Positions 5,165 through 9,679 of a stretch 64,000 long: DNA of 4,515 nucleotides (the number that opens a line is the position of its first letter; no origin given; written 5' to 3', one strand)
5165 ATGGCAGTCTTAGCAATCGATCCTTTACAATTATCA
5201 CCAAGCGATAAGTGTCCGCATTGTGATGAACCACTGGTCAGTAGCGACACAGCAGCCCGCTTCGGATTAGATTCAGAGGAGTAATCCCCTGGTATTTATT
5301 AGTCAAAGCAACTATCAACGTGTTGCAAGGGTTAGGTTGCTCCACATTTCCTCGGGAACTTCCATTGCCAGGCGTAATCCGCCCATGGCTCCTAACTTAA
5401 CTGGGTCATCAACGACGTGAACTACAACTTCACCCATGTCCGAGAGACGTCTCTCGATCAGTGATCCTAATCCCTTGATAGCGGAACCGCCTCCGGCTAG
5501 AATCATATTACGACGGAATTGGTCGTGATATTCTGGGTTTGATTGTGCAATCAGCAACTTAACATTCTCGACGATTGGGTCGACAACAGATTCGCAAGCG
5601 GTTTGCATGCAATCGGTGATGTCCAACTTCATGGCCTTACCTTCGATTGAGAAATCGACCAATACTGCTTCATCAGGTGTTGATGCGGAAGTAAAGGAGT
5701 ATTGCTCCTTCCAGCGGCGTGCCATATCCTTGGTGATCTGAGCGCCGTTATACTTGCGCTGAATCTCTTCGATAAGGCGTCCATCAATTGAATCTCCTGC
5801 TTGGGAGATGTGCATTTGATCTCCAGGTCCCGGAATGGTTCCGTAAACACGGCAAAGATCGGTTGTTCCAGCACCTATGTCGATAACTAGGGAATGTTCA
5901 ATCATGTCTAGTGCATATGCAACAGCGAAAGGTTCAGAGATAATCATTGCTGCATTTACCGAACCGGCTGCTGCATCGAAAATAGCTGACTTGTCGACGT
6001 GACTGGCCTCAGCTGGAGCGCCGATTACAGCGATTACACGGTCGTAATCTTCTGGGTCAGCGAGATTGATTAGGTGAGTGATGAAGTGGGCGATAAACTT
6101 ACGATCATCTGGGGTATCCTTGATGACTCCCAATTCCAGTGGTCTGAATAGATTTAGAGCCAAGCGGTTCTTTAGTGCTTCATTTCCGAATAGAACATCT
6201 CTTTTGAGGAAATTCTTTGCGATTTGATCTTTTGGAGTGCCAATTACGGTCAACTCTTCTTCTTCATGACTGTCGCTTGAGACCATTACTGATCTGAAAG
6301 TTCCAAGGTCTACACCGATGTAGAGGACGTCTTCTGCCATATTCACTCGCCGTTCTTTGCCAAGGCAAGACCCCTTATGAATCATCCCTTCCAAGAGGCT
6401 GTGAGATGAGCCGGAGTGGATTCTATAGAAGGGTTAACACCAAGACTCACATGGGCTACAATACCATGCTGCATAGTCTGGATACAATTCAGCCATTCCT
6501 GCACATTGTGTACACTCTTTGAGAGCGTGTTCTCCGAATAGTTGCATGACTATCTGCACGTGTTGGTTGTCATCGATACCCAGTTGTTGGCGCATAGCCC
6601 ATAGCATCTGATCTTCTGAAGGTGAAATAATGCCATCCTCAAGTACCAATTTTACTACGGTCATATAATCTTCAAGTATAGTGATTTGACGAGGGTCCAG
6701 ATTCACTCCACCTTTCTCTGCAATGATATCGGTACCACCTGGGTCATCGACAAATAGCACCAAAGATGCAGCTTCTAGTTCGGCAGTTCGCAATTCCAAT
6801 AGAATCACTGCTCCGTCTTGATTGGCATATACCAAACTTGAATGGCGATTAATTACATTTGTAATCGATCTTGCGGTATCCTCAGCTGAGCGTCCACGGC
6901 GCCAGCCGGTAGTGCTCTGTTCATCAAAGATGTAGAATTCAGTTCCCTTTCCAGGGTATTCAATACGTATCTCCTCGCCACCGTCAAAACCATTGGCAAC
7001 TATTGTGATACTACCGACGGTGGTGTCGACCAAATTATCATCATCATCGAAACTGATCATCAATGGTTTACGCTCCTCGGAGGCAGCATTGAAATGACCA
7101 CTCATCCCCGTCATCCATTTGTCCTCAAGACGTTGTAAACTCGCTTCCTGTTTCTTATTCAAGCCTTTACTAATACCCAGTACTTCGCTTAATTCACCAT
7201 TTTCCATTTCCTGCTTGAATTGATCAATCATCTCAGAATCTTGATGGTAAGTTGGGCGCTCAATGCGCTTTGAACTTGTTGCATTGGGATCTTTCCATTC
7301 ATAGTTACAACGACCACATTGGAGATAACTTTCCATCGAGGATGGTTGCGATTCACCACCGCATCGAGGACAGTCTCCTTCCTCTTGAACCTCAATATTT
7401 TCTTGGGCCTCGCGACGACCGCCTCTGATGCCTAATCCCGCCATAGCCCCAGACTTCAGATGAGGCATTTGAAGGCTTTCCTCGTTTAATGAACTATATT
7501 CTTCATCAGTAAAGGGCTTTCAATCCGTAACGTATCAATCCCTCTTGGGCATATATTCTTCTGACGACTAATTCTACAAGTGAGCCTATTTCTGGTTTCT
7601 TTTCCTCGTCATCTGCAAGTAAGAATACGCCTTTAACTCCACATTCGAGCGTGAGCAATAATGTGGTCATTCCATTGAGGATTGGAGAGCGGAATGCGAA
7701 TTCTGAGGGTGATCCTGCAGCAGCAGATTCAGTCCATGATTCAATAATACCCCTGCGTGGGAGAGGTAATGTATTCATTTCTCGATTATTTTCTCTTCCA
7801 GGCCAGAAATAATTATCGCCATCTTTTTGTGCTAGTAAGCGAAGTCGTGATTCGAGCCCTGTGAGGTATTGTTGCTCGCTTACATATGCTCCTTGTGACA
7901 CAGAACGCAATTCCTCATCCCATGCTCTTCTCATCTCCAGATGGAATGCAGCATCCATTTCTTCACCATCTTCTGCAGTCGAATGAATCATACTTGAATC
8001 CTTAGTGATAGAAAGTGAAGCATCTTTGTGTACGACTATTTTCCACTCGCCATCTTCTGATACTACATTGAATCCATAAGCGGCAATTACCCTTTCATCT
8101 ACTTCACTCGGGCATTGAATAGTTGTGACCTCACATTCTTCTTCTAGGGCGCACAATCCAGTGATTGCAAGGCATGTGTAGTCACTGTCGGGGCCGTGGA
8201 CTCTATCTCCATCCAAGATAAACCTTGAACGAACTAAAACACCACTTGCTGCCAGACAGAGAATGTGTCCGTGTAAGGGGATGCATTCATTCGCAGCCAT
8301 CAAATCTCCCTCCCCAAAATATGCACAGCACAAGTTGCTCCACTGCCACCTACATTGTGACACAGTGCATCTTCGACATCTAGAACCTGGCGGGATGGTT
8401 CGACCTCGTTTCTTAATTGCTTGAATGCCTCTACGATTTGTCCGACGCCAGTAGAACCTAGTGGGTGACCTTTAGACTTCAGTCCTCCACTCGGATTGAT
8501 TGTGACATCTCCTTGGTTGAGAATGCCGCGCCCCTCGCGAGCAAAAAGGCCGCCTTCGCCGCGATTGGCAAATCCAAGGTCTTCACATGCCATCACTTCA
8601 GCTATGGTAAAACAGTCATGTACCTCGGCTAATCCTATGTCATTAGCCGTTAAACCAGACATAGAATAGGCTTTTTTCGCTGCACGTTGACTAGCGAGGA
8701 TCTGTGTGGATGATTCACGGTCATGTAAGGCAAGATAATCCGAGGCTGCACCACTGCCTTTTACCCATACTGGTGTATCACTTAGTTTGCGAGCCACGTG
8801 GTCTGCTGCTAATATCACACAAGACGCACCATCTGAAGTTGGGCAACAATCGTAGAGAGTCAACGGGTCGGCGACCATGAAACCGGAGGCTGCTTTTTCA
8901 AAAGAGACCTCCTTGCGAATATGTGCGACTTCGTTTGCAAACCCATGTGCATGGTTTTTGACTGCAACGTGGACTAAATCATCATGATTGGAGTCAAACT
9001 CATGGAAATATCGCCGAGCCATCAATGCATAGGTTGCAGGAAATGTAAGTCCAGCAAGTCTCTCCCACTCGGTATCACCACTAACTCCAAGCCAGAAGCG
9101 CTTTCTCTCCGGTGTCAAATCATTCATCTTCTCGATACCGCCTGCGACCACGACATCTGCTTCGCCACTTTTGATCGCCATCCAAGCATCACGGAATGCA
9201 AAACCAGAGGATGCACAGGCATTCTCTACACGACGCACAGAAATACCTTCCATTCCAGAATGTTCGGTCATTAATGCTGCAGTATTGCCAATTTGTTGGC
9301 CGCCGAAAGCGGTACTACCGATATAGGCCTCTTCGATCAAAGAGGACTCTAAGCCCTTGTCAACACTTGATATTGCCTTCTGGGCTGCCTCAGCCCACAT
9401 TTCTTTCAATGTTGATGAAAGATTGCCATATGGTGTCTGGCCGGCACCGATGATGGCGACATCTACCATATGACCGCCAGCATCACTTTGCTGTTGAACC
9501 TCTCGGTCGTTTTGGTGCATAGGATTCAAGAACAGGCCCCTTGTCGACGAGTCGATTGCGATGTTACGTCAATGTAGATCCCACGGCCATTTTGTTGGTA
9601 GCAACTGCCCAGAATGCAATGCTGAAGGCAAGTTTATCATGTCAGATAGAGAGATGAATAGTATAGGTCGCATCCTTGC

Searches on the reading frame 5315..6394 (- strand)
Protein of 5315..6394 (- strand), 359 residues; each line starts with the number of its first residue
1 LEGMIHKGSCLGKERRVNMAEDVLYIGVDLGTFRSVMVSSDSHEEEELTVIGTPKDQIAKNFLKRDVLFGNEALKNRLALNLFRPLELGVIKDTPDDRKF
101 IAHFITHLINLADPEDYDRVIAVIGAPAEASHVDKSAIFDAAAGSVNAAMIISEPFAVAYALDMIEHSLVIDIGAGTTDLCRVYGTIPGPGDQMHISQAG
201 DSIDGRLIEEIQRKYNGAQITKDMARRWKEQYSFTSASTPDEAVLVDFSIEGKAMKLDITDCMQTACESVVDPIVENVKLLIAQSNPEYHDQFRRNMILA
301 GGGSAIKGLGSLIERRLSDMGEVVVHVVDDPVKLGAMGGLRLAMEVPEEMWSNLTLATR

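Call 15: search_protein_families(library=ncbifam, proteins=[window:5315-6394:-], max_evalue=0.001)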
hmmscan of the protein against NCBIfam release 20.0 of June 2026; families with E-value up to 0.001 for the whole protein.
window:5315-6394:- (359 aa): 13 families
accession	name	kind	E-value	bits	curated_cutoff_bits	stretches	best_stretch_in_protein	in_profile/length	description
NF040964.1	MamK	subfamily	4.5e-106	354.7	400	1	24-355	1-331/335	MamK family actin-like protein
NF053558.1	BeeR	equivalog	1.5e-63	215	530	1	24-354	1-348/349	BeeR family actin-like protein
NF010539.0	PRK13927.1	subfamily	1e-27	97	293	1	26-341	9-324/339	rod shape-determining protein MreB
TIGR00904.1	mreB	subfamily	2.2e-25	89.4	365.75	1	27-339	6-322/334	MreB/Mrl family cell shape determining protein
NF010540.1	PRK13929.1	exception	2.8e-17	62.8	515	1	25-340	6-321/334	rod-share determining protein MreBH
NF053533.1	salactin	equivalog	2.6e-15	56.3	400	1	26-344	4-333/335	actin-like salactin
NF011660.0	PRK15080.1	equivalog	9.8e-10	38.1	182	0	143-179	119-154/277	ethanolamine utilization protein EutJ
TIGR01174.1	ftsA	equivalog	1.6e-06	27.5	175.85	1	169-317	199-338/371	cell division protein FtsA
TIGR01991.1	HscA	equivalog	3.2e-05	22.6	708.55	1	120-304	131-324/600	Fe-S protein assembly chaperone HscA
TIGR02529.1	EutJ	subfamily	3.8e-05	23.3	152.1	0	144-181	87-123/239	ethanolamine utilization protein EutJ family protein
TIGR01175.1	pilM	subfamily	0.00045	19.3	133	1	168-323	190-312/348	type IV pilus assembly protein PilM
NF010498.0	PRK13917.1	equivalog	0.00052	19.3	417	0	168-305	187-303/344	plasmid segregation protein ParM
NF003520.0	PRK05183.1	subfamily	0.00057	18.4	620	0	121-260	152-301/621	Fe-S protein assembly chaperone HscA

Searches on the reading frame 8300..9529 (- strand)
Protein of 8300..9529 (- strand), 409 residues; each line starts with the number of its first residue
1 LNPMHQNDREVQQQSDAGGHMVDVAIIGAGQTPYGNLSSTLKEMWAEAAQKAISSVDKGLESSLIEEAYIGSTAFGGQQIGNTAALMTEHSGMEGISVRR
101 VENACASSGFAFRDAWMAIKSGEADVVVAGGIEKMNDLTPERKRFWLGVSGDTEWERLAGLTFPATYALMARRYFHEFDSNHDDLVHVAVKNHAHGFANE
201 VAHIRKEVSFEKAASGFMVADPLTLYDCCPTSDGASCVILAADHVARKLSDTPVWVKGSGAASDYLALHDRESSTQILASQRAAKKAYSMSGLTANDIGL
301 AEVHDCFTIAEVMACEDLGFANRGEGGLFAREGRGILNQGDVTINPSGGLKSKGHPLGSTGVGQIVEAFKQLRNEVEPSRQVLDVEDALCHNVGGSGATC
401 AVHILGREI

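Call 15: search_protein_families(library=ncbifam, proteins=[window:8300-9529:-], max_evalue=0.001)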
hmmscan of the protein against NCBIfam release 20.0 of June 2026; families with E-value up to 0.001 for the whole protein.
window:8300-9529:- (409 aa): 60 families (the best 25 are shown)
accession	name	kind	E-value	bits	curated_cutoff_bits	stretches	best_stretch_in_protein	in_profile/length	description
NF004720.0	PRK06064.1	subfamily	2.8e-131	437.9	420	1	21-407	1-387/389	thiolase domain-containing protein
NF053570.1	AcCoTHIOL_METTL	equivalog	7.5e-117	390.4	600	1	21-408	1-384/385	acetyl-CoA acetyltransferase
NF009228.0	PRK12578.1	subfamily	2.6e-91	306.1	485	1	23-407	4-387/387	thiolase domain-containing protein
NF004810.0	PRK06157.1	equivalog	8.5e-82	275.4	403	1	21-408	6-398/400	acetyl-CoA acetyltransferase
NF005704.0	PRK07516.1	subfamily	5.2e-77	259.4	412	1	23-406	3-386/389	thiolase domain-containing protein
NF006102.0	PRK08256.1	subfamily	6e-66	223.1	436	1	23-406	4-391/394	lipid-transfer protein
NF004982.0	PRK06365.1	equivalog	8.8e-64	216.1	695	2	20-273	14-267/430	thiolase domain-containing protein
NF004715.0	PRK06059.1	equivalog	1.2e-53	182.5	424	1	21-402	3-395/399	lipid-transfer protein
NF004811.0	PRK06158.1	subfamily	8.3e-53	179.7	421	1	23-407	9-380/384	acetyl-CoA acetyltransferase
NF006010.0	PRK08142.1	subfamily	1.5e-51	175.4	462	1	26-403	9-383/388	thiolase domain-containing protein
NF053628.1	BnzsclthlBbsBGT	equivalog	1.6e-51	175.3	750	1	23-401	6-375/389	benzoylsuccinyl-CoA thiolase subunit BbsB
NF006180.0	PRK08313.1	subfamily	5e-47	160.6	514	1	22-407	4-384/389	thiolase domain-containing protein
NF004721.0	PRK06065.1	equivalog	4.1e-46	157.6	455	1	23-394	11-380/393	thiolase domain-containing protein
NF004936.0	PRK06289.1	equivalog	3.9e-44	151.1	375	1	24-406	5-402/405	acetyl-CoA acetyltransferase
NF005892.0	PRK07855.1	subfamily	3.9e-40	137.9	469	1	24-390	8-374/390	lipid-transfer protein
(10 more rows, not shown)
